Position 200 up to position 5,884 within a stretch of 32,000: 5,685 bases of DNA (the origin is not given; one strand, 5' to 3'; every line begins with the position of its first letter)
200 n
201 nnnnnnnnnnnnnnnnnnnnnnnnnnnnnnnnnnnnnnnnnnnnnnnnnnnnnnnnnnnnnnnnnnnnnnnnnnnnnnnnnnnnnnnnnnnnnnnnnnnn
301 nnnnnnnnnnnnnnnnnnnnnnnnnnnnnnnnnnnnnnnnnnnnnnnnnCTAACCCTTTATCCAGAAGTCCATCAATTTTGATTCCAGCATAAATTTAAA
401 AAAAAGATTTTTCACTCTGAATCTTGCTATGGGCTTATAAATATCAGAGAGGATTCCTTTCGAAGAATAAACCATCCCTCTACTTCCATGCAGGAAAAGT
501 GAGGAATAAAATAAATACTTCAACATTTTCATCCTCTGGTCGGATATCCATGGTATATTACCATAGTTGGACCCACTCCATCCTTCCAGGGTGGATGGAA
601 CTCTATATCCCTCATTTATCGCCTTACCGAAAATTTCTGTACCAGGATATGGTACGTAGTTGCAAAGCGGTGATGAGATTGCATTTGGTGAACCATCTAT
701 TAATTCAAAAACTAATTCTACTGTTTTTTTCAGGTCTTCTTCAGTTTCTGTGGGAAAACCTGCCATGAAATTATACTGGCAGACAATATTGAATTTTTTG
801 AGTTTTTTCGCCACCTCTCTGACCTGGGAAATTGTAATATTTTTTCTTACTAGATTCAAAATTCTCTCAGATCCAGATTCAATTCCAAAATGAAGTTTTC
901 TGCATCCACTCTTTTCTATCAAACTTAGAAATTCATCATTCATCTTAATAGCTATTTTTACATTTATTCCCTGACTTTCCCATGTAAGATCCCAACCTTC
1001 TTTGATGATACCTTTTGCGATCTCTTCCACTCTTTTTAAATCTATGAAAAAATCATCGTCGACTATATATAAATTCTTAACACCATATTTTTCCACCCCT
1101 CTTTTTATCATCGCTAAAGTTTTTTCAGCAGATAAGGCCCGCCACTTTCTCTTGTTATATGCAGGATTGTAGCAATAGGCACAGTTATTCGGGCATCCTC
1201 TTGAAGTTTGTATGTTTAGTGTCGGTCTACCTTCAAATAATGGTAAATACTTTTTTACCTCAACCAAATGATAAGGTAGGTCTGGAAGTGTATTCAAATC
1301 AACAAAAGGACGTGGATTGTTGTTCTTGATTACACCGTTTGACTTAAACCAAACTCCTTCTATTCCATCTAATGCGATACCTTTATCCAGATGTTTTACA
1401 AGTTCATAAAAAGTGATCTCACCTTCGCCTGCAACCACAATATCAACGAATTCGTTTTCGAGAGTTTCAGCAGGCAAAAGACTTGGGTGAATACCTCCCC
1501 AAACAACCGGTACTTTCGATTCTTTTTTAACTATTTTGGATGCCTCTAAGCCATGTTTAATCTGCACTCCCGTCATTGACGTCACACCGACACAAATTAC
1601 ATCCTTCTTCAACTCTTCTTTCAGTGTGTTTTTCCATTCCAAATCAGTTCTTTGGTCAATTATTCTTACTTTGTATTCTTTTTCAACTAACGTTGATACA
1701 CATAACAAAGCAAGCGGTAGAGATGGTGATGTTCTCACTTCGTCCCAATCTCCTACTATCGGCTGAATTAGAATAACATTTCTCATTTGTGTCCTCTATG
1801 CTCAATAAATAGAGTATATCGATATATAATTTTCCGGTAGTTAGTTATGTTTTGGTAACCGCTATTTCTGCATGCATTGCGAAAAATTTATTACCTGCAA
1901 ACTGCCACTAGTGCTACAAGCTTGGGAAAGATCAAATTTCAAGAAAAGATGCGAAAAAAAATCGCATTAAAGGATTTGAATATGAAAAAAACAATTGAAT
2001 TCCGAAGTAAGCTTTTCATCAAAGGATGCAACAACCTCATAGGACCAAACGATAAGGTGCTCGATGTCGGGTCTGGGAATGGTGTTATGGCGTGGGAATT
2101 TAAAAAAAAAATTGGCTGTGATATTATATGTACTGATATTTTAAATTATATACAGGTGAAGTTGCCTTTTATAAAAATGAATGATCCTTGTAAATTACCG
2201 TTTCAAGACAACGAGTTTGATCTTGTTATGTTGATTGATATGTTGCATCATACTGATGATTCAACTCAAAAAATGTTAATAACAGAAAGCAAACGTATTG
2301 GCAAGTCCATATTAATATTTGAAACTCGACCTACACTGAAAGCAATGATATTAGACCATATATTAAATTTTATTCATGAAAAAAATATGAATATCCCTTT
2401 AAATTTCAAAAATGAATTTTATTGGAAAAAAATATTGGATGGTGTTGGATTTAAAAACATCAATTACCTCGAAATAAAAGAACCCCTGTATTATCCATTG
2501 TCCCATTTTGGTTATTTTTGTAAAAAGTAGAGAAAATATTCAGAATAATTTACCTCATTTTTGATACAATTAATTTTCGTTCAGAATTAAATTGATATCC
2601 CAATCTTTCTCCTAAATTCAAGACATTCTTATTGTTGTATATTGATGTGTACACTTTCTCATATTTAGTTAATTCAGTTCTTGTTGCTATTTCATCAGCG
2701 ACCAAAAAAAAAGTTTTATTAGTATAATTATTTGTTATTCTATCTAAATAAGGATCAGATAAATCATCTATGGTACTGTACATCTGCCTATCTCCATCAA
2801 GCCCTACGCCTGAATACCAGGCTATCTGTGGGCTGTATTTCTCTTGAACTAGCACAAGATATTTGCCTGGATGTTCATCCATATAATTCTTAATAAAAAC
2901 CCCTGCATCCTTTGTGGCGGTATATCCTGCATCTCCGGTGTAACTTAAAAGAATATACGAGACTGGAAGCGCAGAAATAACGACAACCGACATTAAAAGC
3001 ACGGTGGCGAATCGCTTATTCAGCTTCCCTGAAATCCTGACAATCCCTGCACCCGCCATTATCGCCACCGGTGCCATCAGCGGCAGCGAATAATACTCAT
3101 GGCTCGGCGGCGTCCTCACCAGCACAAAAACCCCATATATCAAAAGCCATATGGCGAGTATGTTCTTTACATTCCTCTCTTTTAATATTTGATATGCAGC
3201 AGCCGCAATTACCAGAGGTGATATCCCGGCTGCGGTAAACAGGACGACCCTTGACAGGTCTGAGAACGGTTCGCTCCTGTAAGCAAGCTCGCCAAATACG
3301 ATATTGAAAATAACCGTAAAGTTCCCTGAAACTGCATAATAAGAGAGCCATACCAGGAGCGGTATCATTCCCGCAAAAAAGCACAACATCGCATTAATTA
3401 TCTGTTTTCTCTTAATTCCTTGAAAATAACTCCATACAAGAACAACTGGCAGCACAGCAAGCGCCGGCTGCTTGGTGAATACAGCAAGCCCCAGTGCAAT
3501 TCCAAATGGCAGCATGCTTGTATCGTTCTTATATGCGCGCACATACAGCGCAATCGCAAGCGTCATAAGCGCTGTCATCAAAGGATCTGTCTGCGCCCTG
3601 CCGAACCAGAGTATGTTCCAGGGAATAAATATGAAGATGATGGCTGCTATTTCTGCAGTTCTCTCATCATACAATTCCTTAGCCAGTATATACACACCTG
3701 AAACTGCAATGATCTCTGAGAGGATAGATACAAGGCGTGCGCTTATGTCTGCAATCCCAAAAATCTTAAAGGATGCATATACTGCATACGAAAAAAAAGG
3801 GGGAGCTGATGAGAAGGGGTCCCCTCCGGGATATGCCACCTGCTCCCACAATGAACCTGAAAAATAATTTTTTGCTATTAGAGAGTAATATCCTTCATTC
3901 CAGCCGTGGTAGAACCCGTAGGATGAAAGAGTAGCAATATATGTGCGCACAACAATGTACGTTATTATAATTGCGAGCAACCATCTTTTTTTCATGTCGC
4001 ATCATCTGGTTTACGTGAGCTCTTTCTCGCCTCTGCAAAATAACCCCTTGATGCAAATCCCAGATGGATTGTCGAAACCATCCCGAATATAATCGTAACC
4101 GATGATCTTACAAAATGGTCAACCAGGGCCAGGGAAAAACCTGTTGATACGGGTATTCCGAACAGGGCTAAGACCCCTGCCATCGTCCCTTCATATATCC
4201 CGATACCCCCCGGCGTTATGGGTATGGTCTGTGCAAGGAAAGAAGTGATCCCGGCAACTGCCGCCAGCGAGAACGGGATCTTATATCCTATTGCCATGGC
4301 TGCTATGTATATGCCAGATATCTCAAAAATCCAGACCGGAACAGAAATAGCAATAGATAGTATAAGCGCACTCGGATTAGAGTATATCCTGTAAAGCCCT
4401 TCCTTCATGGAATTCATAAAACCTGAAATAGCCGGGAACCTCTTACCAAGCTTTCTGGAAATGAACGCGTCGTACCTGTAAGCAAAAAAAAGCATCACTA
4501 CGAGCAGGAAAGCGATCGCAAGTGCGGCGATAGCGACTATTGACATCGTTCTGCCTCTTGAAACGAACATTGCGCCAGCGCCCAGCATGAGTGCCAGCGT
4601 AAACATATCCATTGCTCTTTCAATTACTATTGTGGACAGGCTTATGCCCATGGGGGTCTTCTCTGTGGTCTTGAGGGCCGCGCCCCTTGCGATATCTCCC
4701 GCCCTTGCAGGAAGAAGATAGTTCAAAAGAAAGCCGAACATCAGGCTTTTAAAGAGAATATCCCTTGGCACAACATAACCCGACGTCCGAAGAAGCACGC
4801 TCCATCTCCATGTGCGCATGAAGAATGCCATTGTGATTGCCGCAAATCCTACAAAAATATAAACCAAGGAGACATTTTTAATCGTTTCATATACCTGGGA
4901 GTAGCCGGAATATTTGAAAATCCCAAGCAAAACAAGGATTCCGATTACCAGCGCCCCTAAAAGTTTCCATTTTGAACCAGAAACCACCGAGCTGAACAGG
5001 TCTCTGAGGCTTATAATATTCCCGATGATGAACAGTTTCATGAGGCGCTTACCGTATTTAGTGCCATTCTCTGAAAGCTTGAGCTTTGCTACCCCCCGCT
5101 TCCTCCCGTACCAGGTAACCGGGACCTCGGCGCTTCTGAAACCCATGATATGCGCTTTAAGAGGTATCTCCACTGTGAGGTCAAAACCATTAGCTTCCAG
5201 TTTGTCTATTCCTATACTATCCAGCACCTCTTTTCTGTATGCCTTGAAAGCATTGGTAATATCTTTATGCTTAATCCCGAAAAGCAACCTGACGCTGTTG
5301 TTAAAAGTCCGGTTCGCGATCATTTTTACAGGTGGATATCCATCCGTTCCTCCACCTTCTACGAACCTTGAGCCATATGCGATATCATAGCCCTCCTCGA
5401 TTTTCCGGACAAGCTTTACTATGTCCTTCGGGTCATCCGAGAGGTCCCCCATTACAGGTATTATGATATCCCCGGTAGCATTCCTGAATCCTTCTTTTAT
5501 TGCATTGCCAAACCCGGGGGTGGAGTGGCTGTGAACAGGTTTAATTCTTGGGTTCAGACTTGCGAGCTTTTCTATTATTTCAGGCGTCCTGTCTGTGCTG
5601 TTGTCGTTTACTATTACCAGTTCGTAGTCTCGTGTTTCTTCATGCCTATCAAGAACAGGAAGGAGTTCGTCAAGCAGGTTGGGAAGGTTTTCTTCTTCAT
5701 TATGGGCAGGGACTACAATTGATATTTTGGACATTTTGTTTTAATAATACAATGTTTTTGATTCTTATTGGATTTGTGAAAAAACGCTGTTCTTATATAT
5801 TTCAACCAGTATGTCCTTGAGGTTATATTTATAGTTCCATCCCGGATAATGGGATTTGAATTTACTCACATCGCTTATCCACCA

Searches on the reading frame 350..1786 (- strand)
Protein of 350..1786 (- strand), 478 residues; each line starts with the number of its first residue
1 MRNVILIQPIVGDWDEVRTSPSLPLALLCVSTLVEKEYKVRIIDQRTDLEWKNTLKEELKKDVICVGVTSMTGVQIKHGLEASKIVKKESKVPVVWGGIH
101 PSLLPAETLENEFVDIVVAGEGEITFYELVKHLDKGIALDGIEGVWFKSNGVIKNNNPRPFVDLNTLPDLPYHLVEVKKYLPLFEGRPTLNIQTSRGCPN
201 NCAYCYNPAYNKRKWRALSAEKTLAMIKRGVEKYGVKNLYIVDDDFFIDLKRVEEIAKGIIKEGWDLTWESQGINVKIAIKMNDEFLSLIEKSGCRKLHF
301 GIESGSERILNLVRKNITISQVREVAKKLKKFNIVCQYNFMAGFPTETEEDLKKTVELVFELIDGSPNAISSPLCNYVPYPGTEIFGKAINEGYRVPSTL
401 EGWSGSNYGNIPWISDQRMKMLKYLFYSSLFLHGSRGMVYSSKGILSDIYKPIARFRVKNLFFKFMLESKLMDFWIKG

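Call 84: search_protein_families(library=pfam, proteins=[window:350-1786:-], max_evalue=0.0001)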
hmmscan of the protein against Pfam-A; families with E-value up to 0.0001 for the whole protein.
window:350-1786:- (478 aa): 3 families
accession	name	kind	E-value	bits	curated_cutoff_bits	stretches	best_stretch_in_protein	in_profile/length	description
PF04055.27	Radical_SAM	-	3.4e-28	99.3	29.5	1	192-359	1-166/166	Radical SAM superfamily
PF02310.24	B12-binding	-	1.7e-13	50.9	32.1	1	24-129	14-120/121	B12 binding domain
PF13353.11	Fer4_12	-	7.1e-05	23.6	22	0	196-289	13-108/137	4Fe-4S single cluster domain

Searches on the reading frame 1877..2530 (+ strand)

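Call 84: search_protein_families(library=pfam, proteins=[window:1877-2530:+], max_evalue=0.0001)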
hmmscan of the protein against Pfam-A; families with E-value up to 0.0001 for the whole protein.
window:1877-2530:+ (217 aa): 3 families
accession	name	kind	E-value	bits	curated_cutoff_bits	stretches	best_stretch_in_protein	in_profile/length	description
PF13649.12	Methyltransf_25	-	5.5e-09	37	27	1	61-141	1-92/97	Methyltransferase domain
PF08241.18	Methyltransf_11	-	9.8e-09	36.2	21.2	1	62-141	1-86/95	Methyltransferase domain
PF13489.12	Methyltransf_23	-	1e-07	32.3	27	1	56-195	21-162/164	Methyltransferase domain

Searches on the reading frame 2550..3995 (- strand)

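Call 84: search_protein_families(library=pfam, proteins=[window:2550-3995:-], max_evalue=0.0001)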
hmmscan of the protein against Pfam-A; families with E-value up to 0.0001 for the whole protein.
window:2550-3995:- (481 aa): 2 families
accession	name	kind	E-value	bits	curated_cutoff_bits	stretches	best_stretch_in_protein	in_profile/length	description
PF13231.12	PMT_2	-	2.2e-15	57.6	26.1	1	64-216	2-160/160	Dolichyl-phosphate-mannose-protein mannosyltransferase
PF02366.24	PMT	-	2.5e-08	34.2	22.7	1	61-200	59-210/245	Dolichyl-phosphate-mannose-protein mannosyltransferase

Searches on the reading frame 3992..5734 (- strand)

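Call 84: search_protein_families(library=pfam, proteins=[window:3992-5734:-], max_evalue=0.0001)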
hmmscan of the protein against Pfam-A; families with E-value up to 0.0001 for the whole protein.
window:3992-5734:- (580 aa): 2 families
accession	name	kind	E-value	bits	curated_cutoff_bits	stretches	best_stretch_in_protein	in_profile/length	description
PF03706.18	LPG_synthase_TM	-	1e-51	176.6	33.4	1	263-551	2-302/302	Lysylphosphatidylglycerol synthase TM region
PF00535.33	Glycos_transf_2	-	5e-33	114.8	23.3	1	5-174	1-167/168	Glycosyl transferase family 2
